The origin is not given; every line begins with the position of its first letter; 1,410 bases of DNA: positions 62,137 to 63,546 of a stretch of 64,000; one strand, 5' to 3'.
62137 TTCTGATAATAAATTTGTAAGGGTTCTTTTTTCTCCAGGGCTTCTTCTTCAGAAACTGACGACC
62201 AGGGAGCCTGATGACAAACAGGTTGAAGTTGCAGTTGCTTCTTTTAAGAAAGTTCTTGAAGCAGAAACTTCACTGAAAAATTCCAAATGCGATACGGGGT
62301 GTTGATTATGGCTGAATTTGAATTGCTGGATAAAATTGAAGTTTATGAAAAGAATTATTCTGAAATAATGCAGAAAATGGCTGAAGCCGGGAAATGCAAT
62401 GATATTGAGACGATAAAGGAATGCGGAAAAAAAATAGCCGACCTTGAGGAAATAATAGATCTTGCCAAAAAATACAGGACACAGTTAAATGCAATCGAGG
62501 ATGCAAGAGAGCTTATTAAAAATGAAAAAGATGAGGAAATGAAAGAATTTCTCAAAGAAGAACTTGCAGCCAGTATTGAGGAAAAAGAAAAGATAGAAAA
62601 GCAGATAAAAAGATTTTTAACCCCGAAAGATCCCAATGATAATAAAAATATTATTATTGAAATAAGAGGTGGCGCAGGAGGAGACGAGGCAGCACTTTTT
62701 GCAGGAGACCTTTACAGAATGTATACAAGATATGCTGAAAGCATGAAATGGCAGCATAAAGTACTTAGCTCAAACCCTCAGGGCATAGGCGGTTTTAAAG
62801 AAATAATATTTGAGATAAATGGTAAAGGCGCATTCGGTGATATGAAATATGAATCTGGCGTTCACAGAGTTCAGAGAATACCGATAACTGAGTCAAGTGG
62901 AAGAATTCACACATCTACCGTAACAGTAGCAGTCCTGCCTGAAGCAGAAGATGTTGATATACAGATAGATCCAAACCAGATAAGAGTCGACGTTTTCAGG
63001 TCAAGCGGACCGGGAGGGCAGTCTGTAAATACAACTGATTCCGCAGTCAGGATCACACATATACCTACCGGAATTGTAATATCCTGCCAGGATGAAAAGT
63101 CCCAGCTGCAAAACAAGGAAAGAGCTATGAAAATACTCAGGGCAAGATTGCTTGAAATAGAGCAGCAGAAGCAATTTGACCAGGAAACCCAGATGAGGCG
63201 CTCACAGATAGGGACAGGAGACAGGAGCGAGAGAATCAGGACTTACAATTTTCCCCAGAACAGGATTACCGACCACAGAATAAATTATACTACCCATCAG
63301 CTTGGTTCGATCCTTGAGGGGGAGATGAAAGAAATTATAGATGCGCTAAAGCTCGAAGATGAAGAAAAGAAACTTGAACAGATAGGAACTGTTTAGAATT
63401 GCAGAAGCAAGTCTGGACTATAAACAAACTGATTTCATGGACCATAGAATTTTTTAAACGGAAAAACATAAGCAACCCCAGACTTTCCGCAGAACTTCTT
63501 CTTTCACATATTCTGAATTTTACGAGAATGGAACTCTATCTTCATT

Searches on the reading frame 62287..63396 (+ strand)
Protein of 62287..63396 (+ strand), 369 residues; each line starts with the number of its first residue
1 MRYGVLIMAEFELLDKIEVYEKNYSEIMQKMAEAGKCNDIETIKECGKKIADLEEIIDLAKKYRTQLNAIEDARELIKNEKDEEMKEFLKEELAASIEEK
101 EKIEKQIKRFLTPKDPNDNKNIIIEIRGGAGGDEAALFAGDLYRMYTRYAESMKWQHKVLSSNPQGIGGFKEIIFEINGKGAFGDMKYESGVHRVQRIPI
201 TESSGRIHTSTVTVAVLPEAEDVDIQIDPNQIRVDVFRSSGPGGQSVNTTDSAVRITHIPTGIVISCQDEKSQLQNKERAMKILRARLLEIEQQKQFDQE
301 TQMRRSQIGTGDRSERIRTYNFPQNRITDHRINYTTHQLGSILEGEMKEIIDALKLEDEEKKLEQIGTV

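Call 88: find_encoding_contigs(protein=window:62287-63396:+, flank=10000, max_places=2)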
Protein window:62287-63396:+ (369 aa): no gene with exactly this product is on record in the collection.
